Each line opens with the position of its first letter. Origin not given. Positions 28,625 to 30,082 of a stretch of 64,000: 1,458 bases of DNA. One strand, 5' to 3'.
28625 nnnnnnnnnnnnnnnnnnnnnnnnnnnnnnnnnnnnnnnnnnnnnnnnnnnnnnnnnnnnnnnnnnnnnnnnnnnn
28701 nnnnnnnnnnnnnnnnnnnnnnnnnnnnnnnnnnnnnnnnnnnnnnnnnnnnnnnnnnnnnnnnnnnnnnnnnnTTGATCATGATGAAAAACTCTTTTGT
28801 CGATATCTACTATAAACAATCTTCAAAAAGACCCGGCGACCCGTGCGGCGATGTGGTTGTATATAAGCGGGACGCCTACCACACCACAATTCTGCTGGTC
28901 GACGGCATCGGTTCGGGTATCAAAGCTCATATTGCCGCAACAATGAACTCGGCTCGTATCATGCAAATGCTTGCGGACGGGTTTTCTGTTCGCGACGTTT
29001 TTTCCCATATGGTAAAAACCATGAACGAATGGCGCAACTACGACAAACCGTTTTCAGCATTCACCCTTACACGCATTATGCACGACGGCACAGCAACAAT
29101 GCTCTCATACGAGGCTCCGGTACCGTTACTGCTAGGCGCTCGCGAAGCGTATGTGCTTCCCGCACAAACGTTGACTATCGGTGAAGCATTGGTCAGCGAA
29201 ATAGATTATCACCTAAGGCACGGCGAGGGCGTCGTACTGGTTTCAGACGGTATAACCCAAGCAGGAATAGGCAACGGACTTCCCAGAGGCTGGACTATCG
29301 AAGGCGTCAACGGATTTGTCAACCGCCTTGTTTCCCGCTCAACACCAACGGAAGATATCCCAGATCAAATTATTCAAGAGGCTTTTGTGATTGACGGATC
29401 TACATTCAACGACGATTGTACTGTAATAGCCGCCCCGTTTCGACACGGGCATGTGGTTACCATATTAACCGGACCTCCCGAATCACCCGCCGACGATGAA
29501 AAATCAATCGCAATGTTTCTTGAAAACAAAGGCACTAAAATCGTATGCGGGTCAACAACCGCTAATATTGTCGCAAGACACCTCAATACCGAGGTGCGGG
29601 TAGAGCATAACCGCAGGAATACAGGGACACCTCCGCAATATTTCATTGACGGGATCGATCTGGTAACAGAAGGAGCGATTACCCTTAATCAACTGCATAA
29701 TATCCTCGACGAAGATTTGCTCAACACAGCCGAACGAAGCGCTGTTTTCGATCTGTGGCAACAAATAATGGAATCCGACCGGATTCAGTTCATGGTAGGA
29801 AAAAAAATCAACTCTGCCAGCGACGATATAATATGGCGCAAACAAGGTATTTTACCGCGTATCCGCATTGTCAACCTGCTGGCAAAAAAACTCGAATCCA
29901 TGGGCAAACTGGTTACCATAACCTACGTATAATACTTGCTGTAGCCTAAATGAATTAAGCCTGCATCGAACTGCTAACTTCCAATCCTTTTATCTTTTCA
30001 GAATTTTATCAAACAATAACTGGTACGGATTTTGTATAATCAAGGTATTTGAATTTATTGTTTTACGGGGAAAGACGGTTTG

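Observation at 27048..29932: Sensory (HydS-type) [FeFe]-hydrogenase with PAS domain, translationally coupled to a PP2C phosphatase, at the end of a rex-hydCBA operon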

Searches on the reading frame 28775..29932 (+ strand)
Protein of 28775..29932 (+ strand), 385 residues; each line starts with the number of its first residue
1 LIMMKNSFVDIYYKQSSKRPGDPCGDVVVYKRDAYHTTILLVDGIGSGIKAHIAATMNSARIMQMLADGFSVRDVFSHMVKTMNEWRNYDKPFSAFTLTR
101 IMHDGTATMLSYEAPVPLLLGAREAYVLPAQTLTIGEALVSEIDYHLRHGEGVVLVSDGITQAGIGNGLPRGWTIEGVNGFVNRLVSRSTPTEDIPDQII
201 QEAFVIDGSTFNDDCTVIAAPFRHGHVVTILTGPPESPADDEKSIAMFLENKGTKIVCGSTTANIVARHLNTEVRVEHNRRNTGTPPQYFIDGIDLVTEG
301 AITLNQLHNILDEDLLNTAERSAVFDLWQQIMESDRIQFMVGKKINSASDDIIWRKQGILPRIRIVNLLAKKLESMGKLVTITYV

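Call 3: search_protein_families(library=pfam, proteins=[window:28775-29932:+], max_evalue=0.01)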
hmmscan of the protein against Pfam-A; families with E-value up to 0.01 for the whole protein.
window:28775-29932:+ (385 aa): 1 family
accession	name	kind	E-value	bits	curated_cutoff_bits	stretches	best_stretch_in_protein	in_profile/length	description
PF07228.17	SpoIIE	-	1.3e-14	55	25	1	36-220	4-189/192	Stage II sporulation protein E (SpoIIE)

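Call 4: search_protein_families(library=ncbifam, proteins=[window:28775-29932:+], max_evalue=0.01)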
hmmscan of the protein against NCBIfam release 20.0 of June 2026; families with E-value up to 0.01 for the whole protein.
window:28775-29932:+ (385 aa): 1 family
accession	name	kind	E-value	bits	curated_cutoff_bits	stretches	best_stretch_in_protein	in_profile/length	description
TIGR02865.1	spore_II_E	equivalog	3.1e-06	25.6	490.8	1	14-220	557-761/764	stage II sporulation protein E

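Call 8: find_homologous_proteins(query=window:28775-29932:+)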
Query window:28775-29932:+ (385 aa): 3097 proteins with E <= 0.001 among 6094 candidates; the best 120 are listed.
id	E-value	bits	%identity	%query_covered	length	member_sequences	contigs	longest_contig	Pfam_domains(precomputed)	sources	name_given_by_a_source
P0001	7.7e-256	866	100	99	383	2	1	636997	PF07228.18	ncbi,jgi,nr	ncbi:MAG: SpoIIE family protein phosphatase [Candidatus Auribacterota bacterium]|jgi:hypothetical pr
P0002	9.2e-224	760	86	99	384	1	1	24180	PF07228.18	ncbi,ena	-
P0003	3.1e-192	656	71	99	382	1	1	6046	PF07228.18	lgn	-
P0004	3.0e-114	400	50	99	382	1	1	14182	PF07228.18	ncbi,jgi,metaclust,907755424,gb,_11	metaclust:\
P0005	1.7e-113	397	49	99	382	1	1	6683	PF07228.18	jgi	jgi:hypothetical protein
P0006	3.3e-111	390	47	99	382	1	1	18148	PF07228.18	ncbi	ncbi:MAG: SpoIIE family protein phosphatase [Candidatus Omnitrophota bacterium]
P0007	1.2e-110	388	49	99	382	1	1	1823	PF07228.18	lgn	-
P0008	2.4e-110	387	47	99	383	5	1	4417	PF07228.18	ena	-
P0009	3.7e-110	386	49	99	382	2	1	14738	PF07228.18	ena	-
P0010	6.8e-110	385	49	98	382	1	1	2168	PF07228.18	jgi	jgi:hypothetical protein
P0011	1.2e-109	385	47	99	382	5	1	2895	PF07228.18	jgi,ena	jgi:hypothetical protein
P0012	1.8e-109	384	47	98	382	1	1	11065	PF07228.18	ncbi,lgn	-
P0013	3.2e-109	383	48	99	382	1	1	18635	PF07228.18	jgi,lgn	jgi:hypothetical protein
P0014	7.6e-109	382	50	98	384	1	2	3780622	PF07228.18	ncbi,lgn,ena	-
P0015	8.0e-109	382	49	98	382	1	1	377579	PF07228.18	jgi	jgi:hypothetical protein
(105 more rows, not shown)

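Call 24: find_related_loci(query=A2, collection=genome_contigs, flank=10000)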
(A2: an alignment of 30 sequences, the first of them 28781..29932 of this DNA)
Query A2 (383 aa) in genome_contigs; peptide patterns used: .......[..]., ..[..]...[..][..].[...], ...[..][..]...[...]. (x = any residue, [..] = any of these).
600 stretches matched a pattern (row limit reached: there are more); 594 encode a relative of the query (tblastn E <= 1e-3); the best 80 are kept; 80 distinct loci.
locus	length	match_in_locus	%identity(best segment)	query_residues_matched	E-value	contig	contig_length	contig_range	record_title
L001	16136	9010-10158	46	1-383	6e-114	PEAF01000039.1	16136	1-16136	MAG: Candidatus Omnitrophota bacterium isolate MBPbin6 scaffold193, whole genome shotgun sequence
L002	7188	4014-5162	45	2-383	6e-111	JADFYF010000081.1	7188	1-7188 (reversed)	MAG: Candidatus Omnitrophota bacterium isolate nDJH6bin18 nDJH6_bin18_NODE_81_length_7188_cov_1.420904, whole genome sho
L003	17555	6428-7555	45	7-382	3e-109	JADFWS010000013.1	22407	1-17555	MAG: Candidatus Omnitrophota bacterium isolate nCal2bin1 nCal2_bin1_NODE_13_length_22407_cov_3.415898, whole genome shot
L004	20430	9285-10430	46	1-382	2e-106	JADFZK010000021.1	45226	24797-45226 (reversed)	MAG: Candidatus Omnitrophota bacterium isolate nHGRbin18 nHGR_bin18_NODE_284_length_45226_cov_9.103274, whole genome sho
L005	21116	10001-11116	46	7-379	3e-106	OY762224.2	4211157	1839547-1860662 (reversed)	MAG: Thermoguttaceae bacterium isolate 39c07490-4977-4a7b-b225-7b15415de21e genome assembly, chromosome: 1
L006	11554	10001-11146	45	2-383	1e-103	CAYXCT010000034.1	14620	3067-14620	MAG TPA_asm: uncultured bacterium isolate binchicken_co3_536 genome assembly, contig: NODE_13359_length_14620_cov_4.8059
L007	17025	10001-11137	43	6-383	6e-103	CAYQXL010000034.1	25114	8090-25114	MAG TPA_asm: uncultured Pseudomonadota bacterium isolate SRP220891_co4_98 genome assembly, contig: NODE_3283_length_2511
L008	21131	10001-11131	46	7-383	8e-103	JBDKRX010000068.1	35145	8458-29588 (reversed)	MAG: Phycisphaerales bacterium isolate 5_bin.222_R1 c_000000153486, whole genome shotgun sequence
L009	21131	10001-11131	45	7-383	2e-102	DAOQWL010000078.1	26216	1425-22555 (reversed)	MAG TPA_asm: Sedimentisphaerales bacterium isolate AMR_MDS_1063 NODE_2165_length_26216_cov_14.526088, whole genome shotg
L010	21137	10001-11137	43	6-383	3e-101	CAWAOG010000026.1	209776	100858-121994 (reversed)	MAG: uncultured delta proteobacterium isolate MFD02979.bin.1.23 genome assembly, contig: contig_35977, whole genome shot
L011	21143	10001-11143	44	2-380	2e-100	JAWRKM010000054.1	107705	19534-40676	MAG: Anaerohalosphaeraceae bacterium isolate ADS3 c_000000099503, whole genome shotgun sequence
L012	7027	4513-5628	44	7-378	2e-100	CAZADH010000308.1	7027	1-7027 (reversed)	MAG TPA_asm: uncultured bacterium isolate binchicken_co66_272 genome assembly, contig: NODE_15463_length_7027_cov_5.0453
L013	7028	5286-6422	41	6-383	1e-100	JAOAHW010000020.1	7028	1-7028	MAG: Syntrophorhabdaceae bacterium isolate SKW74 k141_1152236, whole genome shotgun sequence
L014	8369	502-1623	43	7-381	2e-99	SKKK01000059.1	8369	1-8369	MAG: Planctomycetaceae bacterium isolate CSSed162cmA_153 CSSed16-2cmA-35272, whole genome shotgun sequence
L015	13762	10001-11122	43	7-380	1e-100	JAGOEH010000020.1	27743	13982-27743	MAG: Candidatus Delongbacteria bacterium isolate Go_SlDig_bin_59 Go_SlDig_4663_length_27743_cov_6.333068, whole genome s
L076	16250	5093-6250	29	6-380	9e-49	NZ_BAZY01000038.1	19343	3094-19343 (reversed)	Thermoanaerobacter thermocopriae JCM 7501, whole genome shotgun sequence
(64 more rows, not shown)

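Call 30: predict_structure(alignment_id=A2)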
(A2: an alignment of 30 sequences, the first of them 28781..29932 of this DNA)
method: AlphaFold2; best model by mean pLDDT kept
length: 383 residues; sequences in the alignment: 30
mean_pLDDT: 89.8   pTM: 0.83
mean pLDDT of the five models: 89.8, 89.1, 89.1, 89.0, 88.9
residues with pLDDT >= 90: 263; 70-90: 100; 50-70: 19; < 50: 1
segments of 3 or more residues with pLDDT < 50: none
pLDDT, mean of each block of 10 residues (from residue 1): 80 91 94 92 86 93 92 87 74 94 94 94 93 81 95 97 92 97 95 98 92 96 94 93 94 93 95 73 76 90 91 80 91 94 76 79 94 92 93
secondary structure, 60 per line:
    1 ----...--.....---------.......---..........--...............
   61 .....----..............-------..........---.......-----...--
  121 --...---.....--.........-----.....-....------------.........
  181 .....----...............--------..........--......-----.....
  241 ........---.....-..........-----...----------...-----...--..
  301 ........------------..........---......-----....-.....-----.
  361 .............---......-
elements in order: E5-7 E10-14 E24-30 E34-43 H46-65 H70-83 E91-100 E104-110 E116-118 E123-125 E129-133 E136-144 E150-154 H156-159 H172-185 H190-204 E213-222 E225-230 H236-248 E252-256 H258-267 E273-275 E286-288 E294-296 H299-308 H321-330 E334-339 H345-348 H350-354 H360-373 E377-382

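Call 33: fold_search(model_id=the predicted structure, library=pdb)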
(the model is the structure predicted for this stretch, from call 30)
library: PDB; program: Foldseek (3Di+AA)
matches with E <= 10: 1161; with E <= 0.001: 132
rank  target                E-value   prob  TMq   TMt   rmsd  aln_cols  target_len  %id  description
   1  5mqh                  6.9e-16  1.00  0.45  0.72   4.2       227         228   18  Structure of the Phosphatase Domain of the Cell Fate Determinant SpoIIE from Bacillus subtilis in a crystal form without (released 2017-05-31)
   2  3ke6_B                1.4e-14  1.00  0.48  0.52   7.1       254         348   15  The crystal structure of the RsbU and RsbW domains of Rv1364c from Mycobacterium tuberculosis (released 2010-11-10)
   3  3pu9_A                1.8e-14  1.00  0.48  0.75   3.5       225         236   20  Crystal structure of serine/threonine phosphatase Sphaerobacter thermophilus DSM 20745 (released 2010-12-22)
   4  3ke6_A                5.2e-14  1.00  0.49  0.53   6.7       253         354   14  The crystal structure of the RsbU and RsbW domains of Rv1364c from Mycobacterium tuberculosis (released 2010-11-10)
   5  5ucg_A                1.4e-13  1.00  0.50  0.55   3.0       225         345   18  Structure of the PP2C Phosphatase Domain and a Fragment of the Regulatory Domain of the Cell Fate Determinant SpoIIE f (released 2017-05-31)
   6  5ucg_E                1.8e-13  1.00  0.49  0.55   3.2       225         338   19  Structure of the PP2C Phosphatase Domain and a Fragment of the Regulatory Domain of the Cell Fate Determinant SpoIIE f (released 2017-05-31)
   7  5ucg_D                2.1e-13  1.00  0.49  0.56   3.3       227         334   19  Structure of the PP2C Phosphatase Domain and a Fragment of the Regulatory Domain of the Cell Fate Determinant SpoIIE f (released 2017-05-31)
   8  5ucg_C                1.9e-12  1.00  0.48  0.55   3.1       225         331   17  Structure of the PP2C Phosphatase Domain and a Fragment of the Regulatory Domain of the Cell Fate Determinant SpoIIE f (released 2017-05-31)
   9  5ucg_B                1.9e-12  1.00  0.48  0.55   3.5       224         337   19  Structure of the PP2C Phosphatase Domain and a Fragment of the Regulatory Domain of the Cell Fate Determinant SpoIIE f (released 2017-05-31)
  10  3w40_A                5.7e-12  1.00  0.40  0.71   4.2       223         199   16  Crystal structure of RsbX in complex with magnesium in space group P1 (released 2014-01-22)
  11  3zt9                  2.4e-11  1.00  0.41  0.77   4.5       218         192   18  The bacterial stressosome: a modular system that has been adapted to control secondary messenger signaling (released 2012-02-22)
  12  6k4e_B                9.5e-11  1.00  0.43  0.64   4.6       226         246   16  SiaA-PP2C domain of Pseudomonas aeruginosa (released 2019-06-26)
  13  2pk0_A                1.1e-10  1.00  0.44  0.66   4.2       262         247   15  Structure of the S. agalactiae serine/threonine phosphatase at 2.65 resolution (released 2007-06-12)
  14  6ihu                  2.5e-10  1.00  0.41  0.66   4.9       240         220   13  Crystal structure of bacterial serine phosphatase bearing R161A mutation (released 2019-08-07)
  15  2pk0_C                2.6e-10  1.00  0.43  0.65   5.6       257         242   14  Structure of the S. agalactiae serine/threonine phosphatase at 2.65 resolution (released 2007-06-12)
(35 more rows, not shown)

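Call 66: search_protein_families(library=padloc, proteins=[window:28781-29932:+], max_evalue=0.001)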
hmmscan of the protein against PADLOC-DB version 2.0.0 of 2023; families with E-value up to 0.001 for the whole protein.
window:28781-29932:+ (383 aa): 0 families

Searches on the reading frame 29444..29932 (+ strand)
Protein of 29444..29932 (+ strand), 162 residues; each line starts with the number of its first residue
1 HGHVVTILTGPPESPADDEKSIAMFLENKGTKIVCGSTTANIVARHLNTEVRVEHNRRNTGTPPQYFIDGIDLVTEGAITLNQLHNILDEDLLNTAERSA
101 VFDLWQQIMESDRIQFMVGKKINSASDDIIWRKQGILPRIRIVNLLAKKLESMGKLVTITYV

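Call 46: predict_structure(alignment_id=A3)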
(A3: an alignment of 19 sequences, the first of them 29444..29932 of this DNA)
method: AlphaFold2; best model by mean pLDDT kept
length: 162 residues; sequences in the alignment: 19
mean_pLDDT: 89.9   pTM: 0.86
mean pLDDT of the five models: 89.9, 89.3, 89.0, 88.6, 87.8
residues with pLDDT >= 90: 108; 70-90: 44; 50-70: 10; < 50: 0
segments of 3 or more residues with pLDDT < 50: none
pLDDT, mean of each block of 10 residues (from residue 1): 93 94 96 94 96 77 83 90 92 81 94 96 74 83 96 97 94
secondary structure, 60 per line:
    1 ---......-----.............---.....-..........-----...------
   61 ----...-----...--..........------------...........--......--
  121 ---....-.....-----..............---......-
elements in order: E4-9 H15-27 E31-35 H37-46 E52-54 E65-67 E73-75 H78-87 H100-110 E113-118 H124-127 H129-133 H139-152 E156-161

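Call 48: search_protein_families(library=pfam, proteins=[window:29444-29932:+], max_evalue=0.01)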
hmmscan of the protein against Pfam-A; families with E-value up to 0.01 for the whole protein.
window:29444-29932:+ (162 aa): 0 families

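Call 62: search_protein_representatives(alignment_id=A3)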
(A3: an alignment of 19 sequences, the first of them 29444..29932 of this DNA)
Query: 19 sequences, 162 profile positions. Proteins with E-value up to 0.001 (for the whole library): 926; up to 1e-10: 666; up to 1e-30: 144. The best 150 are listed.
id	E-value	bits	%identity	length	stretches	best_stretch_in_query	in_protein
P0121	4.2e-69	247.8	-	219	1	1-161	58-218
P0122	1.4e-65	236.3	-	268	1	2-160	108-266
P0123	1.6e-65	236.2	-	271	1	2-161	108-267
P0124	3.7e-64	231.8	-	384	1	2-161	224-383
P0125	7.5e-63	227.5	-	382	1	2-162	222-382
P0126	2.7e-62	225.7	-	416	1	2-161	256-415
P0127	1.0e-61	223.8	-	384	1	2-161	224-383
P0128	4.5e-61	221.7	-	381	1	2-160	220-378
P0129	4.0e-60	218.6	-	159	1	5-161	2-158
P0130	6.0e-60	218.1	-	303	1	1-159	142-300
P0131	1.1e-59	217.2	-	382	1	3-161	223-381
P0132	2.1e-59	216.3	-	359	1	1-160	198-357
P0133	2.1e-58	213.1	-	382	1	1-161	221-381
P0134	4.0e-58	212.1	-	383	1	2-160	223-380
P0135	5.7e-58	211.6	-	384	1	2-161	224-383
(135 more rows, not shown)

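Call 65: search_solved_structures(query=A3, max_evalue=1)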
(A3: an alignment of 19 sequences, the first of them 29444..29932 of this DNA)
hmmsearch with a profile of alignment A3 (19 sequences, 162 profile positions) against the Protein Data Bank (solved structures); distinct sequences matched with E-value up to 1: 3.
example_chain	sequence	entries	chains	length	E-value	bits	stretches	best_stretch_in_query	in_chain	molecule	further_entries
9uzl_A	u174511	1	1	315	0.49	13.5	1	58-102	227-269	Eukaryotic translation initiation factor 2 subunit 1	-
6yal_A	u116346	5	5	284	0.64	13.1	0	58-99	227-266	Eukaryotic translation initiation factor 2 subunit alpha | Eukaryotic translation initiation factor 2 subunit 1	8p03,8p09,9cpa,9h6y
5k0y_P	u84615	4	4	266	0.91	12.6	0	58-94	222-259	Eukaryotic translation initiation factor 2 subunit 1 | eukaryotic translation initiation factor 2 subunit alpha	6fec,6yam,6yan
